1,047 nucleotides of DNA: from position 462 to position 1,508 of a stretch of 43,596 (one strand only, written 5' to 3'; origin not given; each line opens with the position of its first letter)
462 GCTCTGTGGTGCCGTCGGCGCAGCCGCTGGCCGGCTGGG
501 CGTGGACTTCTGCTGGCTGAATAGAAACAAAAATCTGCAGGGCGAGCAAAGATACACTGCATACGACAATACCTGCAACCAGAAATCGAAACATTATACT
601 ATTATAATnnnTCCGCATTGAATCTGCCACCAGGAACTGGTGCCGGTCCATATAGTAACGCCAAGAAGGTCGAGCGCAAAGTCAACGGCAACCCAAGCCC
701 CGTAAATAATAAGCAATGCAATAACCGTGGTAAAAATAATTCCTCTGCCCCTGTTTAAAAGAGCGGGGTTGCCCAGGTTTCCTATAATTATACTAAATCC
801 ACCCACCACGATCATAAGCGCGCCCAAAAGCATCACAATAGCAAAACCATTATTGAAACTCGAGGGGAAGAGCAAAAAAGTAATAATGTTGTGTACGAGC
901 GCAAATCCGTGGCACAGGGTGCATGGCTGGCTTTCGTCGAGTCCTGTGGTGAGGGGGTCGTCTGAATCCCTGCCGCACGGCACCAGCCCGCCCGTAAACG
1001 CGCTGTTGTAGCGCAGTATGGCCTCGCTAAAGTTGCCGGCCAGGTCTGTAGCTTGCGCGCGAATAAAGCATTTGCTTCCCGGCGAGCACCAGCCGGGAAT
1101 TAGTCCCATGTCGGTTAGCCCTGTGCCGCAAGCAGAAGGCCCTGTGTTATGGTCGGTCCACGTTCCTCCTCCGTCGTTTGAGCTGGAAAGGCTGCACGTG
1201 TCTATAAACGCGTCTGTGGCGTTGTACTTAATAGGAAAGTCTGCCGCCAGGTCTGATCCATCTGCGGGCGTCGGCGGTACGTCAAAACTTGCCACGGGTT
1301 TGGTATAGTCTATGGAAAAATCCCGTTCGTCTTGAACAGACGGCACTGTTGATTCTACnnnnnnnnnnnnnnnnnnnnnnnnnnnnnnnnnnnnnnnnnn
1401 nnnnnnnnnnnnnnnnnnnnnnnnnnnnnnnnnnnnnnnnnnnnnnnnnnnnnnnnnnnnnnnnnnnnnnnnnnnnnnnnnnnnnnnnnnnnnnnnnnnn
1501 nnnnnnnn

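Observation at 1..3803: Tandem paralogous giant glycine-rich surface proteins co-transcribed with rsmA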

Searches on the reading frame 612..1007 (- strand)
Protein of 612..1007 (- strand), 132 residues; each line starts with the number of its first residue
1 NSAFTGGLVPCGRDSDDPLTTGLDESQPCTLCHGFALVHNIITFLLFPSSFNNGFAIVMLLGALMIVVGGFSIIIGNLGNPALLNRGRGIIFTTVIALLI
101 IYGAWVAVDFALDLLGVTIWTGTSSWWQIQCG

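Call 8: search_protein_families(library=pfam, proteins=[window:612-1007:-], max_evalue=10)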
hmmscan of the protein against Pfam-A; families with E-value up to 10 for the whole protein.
seq(132 aa): 2 families
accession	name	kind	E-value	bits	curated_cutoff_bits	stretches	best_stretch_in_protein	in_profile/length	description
PF18895.5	T4SS_pilin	-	0.27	11.8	26.6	1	55-109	17-69/71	Type IV secretion system pilin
PF04341.17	DUF485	-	0.47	10.9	28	1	83-126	9-52/88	Protein of unknown function, DUF485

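Call 18: find_homologous_proteins(query=A1, max_evalue=0.001)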
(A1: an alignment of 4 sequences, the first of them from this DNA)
Query A1 (4 sequences) (132 aa, profile of the alignment): 123 proteins with E <= 0.001 among 8000 candidates; the best 120 are listed.
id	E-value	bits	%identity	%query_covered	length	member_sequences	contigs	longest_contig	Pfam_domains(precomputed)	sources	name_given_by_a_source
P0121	6.0e-50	186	35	86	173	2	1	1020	-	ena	-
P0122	2.6e-48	181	37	86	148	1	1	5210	-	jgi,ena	-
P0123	1.8e-47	178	35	86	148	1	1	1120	-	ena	-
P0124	2.9e-47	177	33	94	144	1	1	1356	-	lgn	-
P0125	7.3e-47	176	32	94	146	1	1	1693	-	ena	-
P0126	2.1e-46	175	38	86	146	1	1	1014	-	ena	-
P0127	2.2e-45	171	33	86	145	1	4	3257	-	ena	-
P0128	4.8e-45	170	32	98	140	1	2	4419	-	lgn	-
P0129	2.6e-42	161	32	94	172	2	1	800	-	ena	-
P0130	1.5e-41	159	34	86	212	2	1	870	-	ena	-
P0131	3.7e-41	158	31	94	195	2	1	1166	-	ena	-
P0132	4.9e-41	157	32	95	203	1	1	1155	-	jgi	jgi:hypothetical protein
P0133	6.5e-41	157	28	86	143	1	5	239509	-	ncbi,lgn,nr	ncbi:MAG: hypothetical protein HYT49_01205 [Candidatus Wildermuthbacteria bacterium]|nr:hypothetical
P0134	1.9e-39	152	31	73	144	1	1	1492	-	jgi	-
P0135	1.2e-37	146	32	86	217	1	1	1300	-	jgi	jgi:hypothetical protein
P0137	1.2e-33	133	29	98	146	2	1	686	PF18895.6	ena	-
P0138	4.0e-32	128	46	95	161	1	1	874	PF18895.6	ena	-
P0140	2.4e-30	123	43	95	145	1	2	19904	PF18895.6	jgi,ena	-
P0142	6.5e-30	121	41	92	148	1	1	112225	PF18895.6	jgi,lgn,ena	-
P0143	1.5e-29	120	44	96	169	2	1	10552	PF18895.6,PF04956.19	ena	-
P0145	2.4e-29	119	49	95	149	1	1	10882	PF18895.6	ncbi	-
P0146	8.9e-29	118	44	96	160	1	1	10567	PF18895.6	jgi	-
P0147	3.8e-28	116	43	95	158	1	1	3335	PF18895.6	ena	-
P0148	6.8e-28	115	41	97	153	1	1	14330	PF18895.6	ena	-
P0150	3.4e-27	113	40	99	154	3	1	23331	PF18895.6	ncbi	ncbi:MAG: pilin [Patescibacteria group bacterium]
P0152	1.3e-26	111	48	96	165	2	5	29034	PF18895.6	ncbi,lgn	-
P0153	1.5e-26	110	45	95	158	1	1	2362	PF18895.6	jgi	-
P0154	1.9e-26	110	43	95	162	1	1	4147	PF18895.6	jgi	-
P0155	2.8e-26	110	45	95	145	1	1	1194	PF18895.6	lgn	-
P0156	3.6e-26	109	43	95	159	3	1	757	PF18895.6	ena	-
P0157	4.2e-26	109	42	97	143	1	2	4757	PF18895.6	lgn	-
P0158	7.1e-26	108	45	96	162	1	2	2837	PF18895.6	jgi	-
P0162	4.8e-25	106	37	96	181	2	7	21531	PF18895.6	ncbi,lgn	-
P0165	1.7e-24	104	42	83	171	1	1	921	PF18895.6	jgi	jgi:hypothetical protein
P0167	2.7e-24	103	39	99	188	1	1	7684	PF18895.6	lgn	-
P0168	3.2e-24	103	39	96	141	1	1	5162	PF18895.6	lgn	-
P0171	1.8e-23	101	41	98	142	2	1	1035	PF18895.6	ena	-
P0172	2.4e-23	100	40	95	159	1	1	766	PF04956.19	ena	-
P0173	1.3e-22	98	40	94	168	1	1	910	PF18895.6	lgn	-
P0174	5.4e-22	96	42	95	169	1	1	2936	PF18895.6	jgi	jgi:hypothetical protein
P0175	2.8e-21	93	43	99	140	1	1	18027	PF18895.6,PF04956.19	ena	-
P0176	3.0e-21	93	43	99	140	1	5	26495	PF18895.6,PF04956.19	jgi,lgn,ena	-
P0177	3.3e-21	93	42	99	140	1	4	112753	PF18895.6,PF04956.19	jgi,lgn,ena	-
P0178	3.4e-21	93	43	99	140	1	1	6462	PF18895.6,PF04956.19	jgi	-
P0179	4.2e-21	93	40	99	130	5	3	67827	PF04956.19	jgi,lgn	-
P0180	4.9e-21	93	42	99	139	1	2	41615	PF18895.6,PF04956.19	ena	-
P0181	8.9e-21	92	39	95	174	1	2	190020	PF18895.6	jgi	jgi:hypothetical protein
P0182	1.2e-20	91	39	95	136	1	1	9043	PF18895.6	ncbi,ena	-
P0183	6.9e-20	89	42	95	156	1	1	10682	PF18895.6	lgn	-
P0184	1.3e-19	88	42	98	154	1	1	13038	PF18895.6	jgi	jgi:hypothetical protein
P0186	3.6e-19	87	45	96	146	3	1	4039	PF18895.6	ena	-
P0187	1.5e-18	85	40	88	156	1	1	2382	PF18895.6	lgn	-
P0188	1.9e-18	84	43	99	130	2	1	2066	PF18895.6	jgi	-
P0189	1.3e-17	82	48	98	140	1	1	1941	PF18895.6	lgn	-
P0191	2.9e-17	81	34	80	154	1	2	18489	PF18895.6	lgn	-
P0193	1.1e-16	79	24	92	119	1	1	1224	PF18895.6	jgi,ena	-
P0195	5.2e-16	76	41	98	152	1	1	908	PF18895.6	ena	-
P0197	2.3e-15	74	39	96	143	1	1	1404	PF18895.6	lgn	-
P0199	4.7e-15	73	44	96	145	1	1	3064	PF18895.6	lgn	-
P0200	9.4e-15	72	32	95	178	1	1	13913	PF18895.6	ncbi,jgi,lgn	-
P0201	1.0e-14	72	31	91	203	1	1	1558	PF18895.6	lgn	-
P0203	2.4e-14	71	33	98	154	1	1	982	PF18895.6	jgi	jgi:hypothetical protein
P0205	4.5e-14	70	30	96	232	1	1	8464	PF18895.6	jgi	-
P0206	7.6e-14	69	31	84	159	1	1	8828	PF18895.6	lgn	-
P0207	9.9e-14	69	30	95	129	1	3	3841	PF18895.6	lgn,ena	-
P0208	1.8e-13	68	35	86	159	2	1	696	PF18895.6,PF04956.19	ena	-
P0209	5.0e-13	67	34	98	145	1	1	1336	PF18895.6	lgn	-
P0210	6.9e-13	66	26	84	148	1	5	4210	PF18895.6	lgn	-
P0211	2.3e-12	65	31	85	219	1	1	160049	PF18895.6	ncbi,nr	ncbi:MAG: pilin [Candidatus Pacebacteria bacterium]|nr:pilin [Candidatus Paceibacterota bacterium]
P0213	4.2e-12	64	34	95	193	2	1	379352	PF18895.6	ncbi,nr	ncbi:pilin [Candidatus Kaiserbacteria bacterium]|nr:pilin [Candidatus Kaiserbacteria bacterium]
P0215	4.3e-11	61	35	99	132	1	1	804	PF18895.6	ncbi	-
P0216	7.8e-11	60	34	95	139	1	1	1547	PF18895.6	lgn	-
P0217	8.1e-11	60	32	98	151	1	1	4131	PF18895.6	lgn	-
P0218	1.1e-10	59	31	96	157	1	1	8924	PF18895.6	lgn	-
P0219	1.4e-10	59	34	85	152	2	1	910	PF18895.6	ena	-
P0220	6.6e-10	57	25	76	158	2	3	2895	PF18895.6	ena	-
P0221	1.3e-9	56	30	97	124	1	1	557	PF18895.6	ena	-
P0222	3.1e-9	55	30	85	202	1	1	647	PF18895.6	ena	-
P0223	5.1e-9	54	28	84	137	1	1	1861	PF18895.6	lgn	-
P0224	8.0e-9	53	28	96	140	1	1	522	PF18895.6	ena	-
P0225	1.2e-8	53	26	87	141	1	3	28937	PF18895.6,PF04956.19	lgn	-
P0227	3.1e-8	51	29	95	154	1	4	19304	PF18895.6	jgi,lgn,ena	jgi:predicted secreted protein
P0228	3.6e-8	51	30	77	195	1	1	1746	PF18895.6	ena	-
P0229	5.7e-8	51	29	84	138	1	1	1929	PF18895.6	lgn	-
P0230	8.7e-8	50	34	96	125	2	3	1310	PF18895.6,PF04956.19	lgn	-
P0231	9.2e-8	50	26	88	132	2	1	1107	PF18895.6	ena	-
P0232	6.7e-7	47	26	95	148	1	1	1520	PF18895.6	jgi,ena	-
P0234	3.4e-6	45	40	51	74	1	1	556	PF18895.6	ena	-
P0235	5.5e-6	44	33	83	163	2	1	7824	PF18895.6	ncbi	-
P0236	7.0e-6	44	35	77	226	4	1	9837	PF18895.6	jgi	-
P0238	2.0e-5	42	30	86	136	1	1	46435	PF18895.6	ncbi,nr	ncbi:MAG: hypothetical protein Q7S10_02685 [bacterium]|nr:hypothetical protein [bacterium]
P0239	2.0e-5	42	25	85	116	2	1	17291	PF18895.6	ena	-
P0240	3.1e-5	42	32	79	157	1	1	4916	PF18895.6,PF04956.19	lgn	-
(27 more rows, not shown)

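Call 35: find_related_loci(query=A1, collection=genome_contigs, flank=10000)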
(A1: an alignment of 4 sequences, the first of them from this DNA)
Query A1 (132 aa) in genome_contigs; peptide patterns used: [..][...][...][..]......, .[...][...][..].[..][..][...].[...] (x = any residue, [..] = any of these).
25 stretches matched a pattern; 7 encode a relative of the query (tblastn E <= 1e-3); 7 distinct loci.
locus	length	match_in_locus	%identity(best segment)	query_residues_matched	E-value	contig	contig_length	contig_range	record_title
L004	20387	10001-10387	70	3-132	5e-61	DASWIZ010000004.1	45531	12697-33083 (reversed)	MAG TPA_asm: Candidatus Paceibacterota bacterium isolate SMAG_U2882 k141_777410, whole genome shotgun sequence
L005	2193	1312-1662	32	2-131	5e-18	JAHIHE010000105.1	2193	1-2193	MAG: Patescibacteria group bacterium isolate KR11_N3.mb.38 KR11_N3.mb.38_k141_203628, whole genome shotgun sequence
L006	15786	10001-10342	29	5-131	3e-12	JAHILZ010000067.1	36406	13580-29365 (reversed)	MAG: Patescibacteria group bacterium isolate KR13_N2.mb.46 KR13_N2.mb.46_k141_290344, whole genome shotgun sequence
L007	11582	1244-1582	34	7-130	8e-11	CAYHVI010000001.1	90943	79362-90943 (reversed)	MAG TPA_asm: uncultured Candidatus Saccharibacteria bacterium isolate ERP119705_co17_966 genome assembly, contig: NODE_1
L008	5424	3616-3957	33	7-131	1e-10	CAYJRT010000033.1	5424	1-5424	MAG TPA_asm: uncultured Candidatus Saccharibacteria bacterium isolate ERP125453_co1_476 genome assembly, contig: NODE_20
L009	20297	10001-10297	29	1-115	5e-7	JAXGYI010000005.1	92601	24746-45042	MAG: Candidatus Moraniibacteriota bacterium isolate AnMBR.bin51 bin51_5, whole genome shotgun sequence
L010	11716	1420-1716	28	1-115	8e-7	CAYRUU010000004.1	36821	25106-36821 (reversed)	MAG TPA_asm: uncultured Micavibrio sp. isolate SRP294416_co3_303 genome assembly, contig: NODE_1251_length_36821_cov_6.8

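Call 48: find_related_loci(query=A1, collection=metagenome_contigs, flank=8000)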
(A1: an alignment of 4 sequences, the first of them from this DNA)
Query A1 (132 aa) in metagenome_contigs; peptide patterns used: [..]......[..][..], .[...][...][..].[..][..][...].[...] (x = any residue, [..] = any of these).
128 stretches matched a pattern; 25 encode a relative of the query (tblastn E <= 1e-3); 25 distinct loci.
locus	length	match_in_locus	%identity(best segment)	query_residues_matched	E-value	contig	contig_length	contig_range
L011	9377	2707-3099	69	1-131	5e-62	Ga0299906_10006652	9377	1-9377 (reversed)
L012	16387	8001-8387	70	3-132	1e-60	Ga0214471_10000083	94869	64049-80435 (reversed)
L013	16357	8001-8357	43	5-131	2e-30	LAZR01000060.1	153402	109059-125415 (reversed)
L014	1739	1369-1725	38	5-131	5e-23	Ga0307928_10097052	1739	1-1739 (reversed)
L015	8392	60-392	35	1-128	7e-21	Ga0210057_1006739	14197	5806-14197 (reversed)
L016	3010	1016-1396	34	4-131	5e-17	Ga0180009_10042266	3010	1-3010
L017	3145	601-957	40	1-130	6e-17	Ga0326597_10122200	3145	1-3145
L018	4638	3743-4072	33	6-131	8e-17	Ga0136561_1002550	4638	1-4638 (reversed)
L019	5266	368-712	35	6-131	1e-16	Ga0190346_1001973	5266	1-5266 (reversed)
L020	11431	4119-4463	36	6-131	2e-16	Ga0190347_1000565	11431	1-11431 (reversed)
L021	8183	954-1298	36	6-131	2e-16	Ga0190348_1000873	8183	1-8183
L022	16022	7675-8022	33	5-131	2e-16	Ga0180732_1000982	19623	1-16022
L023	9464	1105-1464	35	6-130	8e-15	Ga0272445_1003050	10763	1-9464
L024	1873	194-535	36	5-129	2e-14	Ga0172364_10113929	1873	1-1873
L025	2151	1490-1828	33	6-129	3e-14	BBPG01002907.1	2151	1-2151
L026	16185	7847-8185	33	6-129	3e-14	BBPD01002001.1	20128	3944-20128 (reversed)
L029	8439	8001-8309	35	7-119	2e-12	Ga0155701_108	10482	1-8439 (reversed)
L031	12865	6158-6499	36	6-129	2e-11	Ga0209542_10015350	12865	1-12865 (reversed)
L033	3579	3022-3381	31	5-129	3e-10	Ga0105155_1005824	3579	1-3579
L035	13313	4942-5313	54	7-131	1e-32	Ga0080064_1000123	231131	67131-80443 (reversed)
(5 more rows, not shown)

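Call 82: search_protein_families(library=pfam, alignment_id=A5, max_evalue=0.001)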
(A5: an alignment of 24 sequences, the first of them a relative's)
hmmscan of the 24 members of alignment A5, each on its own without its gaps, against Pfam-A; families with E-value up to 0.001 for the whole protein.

A. member 1, P0140 (145 aa): 2 families
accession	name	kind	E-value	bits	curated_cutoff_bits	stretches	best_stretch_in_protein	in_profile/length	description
PF18895.5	T4SS_pilin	-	3.8e-08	33.7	26.6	1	66-123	15-71/71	Type IV secretion system pilin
PF04956.18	TrbC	-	0.00011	22.7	27.9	1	59-123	41-98/98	TrbC/VIRB2 pilin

B. families by the number of members that match (of 24 scanned): 3 families
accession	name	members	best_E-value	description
PF18895.5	T4SS_pilin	24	2.2e-11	Type IV secretion system pilin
PF04956.18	TrbC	12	3.6e-06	TrbC/VIRB2 pilin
PF10320.15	7TM_GPCR_Srsx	1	0.00055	Serpentine type 7TM GPCR chemoreceptor Srsx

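Call 88: search_protein_families(library=pfam, proteins=[L016:914-2467:+, L018:3671-4636:+, L020:3852-5372:+, L022:6115-8034:+, L026:5579-8194:+, L029:6501-8339:+, L031:4124-6508:+, L033:898-3390:+, L035:4834-6672:+, L008:484-3960:+], max_evalue=0.001)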
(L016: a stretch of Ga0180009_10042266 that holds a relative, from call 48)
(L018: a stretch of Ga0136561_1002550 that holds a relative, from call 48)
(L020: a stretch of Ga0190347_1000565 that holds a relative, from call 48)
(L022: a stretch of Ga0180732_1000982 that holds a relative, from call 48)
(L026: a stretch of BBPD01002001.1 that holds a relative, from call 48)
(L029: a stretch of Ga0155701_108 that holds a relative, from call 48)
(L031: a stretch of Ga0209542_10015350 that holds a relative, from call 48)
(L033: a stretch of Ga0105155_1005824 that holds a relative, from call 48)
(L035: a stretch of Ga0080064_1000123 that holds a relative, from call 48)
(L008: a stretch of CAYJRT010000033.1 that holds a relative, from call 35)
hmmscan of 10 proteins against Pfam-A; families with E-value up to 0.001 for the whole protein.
L016:914-2467:+ (517 aa): 5 families
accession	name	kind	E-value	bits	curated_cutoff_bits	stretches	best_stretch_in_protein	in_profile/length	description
PF18895.5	T4SS_pilin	-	4.3e-10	39.9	26.6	1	79-133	18-71/71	Type IV secretion system pilin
PF22701.2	Mala_s_1-like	-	3.9e-07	30.4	27.5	0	396-461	91-150/195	Mal s 1 allergenic protein-like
PF24684.1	Vgb_lyase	-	5.2e-06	25.9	50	1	213-409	12-197/290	Virginiamycin B lyase family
PF01436.27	NHL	-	6.4e-06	26.4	20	0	215-237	3-25/28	NHL repeat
PF08450.18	SGL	-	0.00059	19.9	26.3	0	347-374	186-213/246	SMP-30/Gluconolactonase/LRE-like region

L018:3671-4636:+ (322 aa): 2 families
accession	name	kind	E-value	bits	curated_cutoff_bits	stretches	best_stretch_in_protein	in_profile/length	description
PF01464.25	SLT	-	4.4e-18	65.4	21.3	1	211-303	15-102/117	Transglycosylase SLT domain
PF18895.5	T4SS_pilin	-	1.8e-09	38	26.6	1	50-114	8-71/71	Type IV secretion system pilin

L020:3852-5372:+ (506 aa): 1 family
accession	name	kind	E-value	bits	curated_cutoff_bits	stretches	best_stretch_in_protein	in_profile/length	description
PF18895.5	T4SS_pilin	-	2.3e-08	34.4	26.6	1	120-179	8-66/71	Type IV secretion system pilin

L022:6115-8034:+ (639 aa): 4 families
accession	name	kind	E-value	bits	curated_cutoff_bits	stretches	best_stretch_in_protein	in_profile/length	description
PF01436.27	NHL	-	3.7e-08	33.4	20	0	342-365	5-28/28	NHL repeat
PF24684.1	Vgb_lyase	-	1.1e-07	31.4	50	1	208-313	180-287/290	Virginiamycin B lyase family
PF18895.5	T4SS_pilin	-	0.00016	22.1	26.6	1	553-616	9-71/71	Type IV secretion system pilin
PF08450.18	SGL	-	0.00063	19.9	26.3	0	343-366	188-211/246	SMP-30/Gluconolactonase/LRE-like region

L026:5579-8194:+ (871 aa): 1 family
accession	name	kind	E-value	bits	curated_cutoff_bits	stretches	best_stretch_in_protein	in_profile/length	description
PF25788.1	Ig_Rha78A_N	-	1.4e-05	25.8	27.4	0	713-743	68-96/105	Rha78A-like, N-terminal immunoglobulin domain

L029:6501-8339:+ (612 aa): 1 family
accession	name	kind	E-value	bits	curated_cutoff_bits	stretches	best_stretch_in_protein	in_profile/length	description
PF22352.2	K319L-like_PKD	-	1.9e-12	47.4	27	1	316-401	1-84/84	K319L-like, PKD domain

L031:4124-6508:+ (794 aa): 0 families

L033:898-3390:+ (830 aa): 2 families
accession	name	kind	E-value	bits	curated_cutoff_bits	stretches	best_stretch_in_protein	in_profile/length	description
PF18895.5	T4SS_pilin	-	0.00015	22.2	26.6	1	739-811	7-71/71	Type IV secretion system pilin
PF25788.1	Ig_Rha78A_N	-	0.00029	21.5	27.4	0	532-595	37-101/105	Rha78A-like, N-terminal immunoglobulin domain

L035:4834-6672:+ (612 aa): 1 family
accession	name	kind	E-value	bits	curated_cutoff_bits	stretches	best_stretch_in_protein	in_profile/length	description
PF13385.13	Laminin_G_3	-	2e-32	112.9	27.6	2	445-604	7-150/151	Concanavalin A-like lectin/glucanases superfamily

L008:484-3960:+ (1158 aa): 2 families
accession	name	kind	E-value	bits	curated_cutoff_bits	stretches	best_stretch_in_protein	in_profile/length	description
PF22352.2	K319L-like_PKD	-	1.6e-17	63.7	27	2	853-936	1-82/84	K319L-like, PKD domain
PF19077.6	Big_13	-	3.1e-06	28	27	0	458-490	69-100/102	Bacterial Ig-like domain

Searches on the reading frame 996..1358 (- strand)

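Call 8: search_protein_families(library=pfam, proteins=[window:996-1358:-], max_evalue=10)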
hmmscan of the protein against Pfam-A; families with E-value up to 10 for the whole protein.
seq(121 aa): 1 family
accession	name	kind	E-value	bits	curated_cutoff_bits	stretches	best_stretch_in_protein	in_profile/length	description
PF17392.7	Urocanase_C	-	0.082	12.8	23.6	1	32-67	110-144/196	Urocanase C-terminal domain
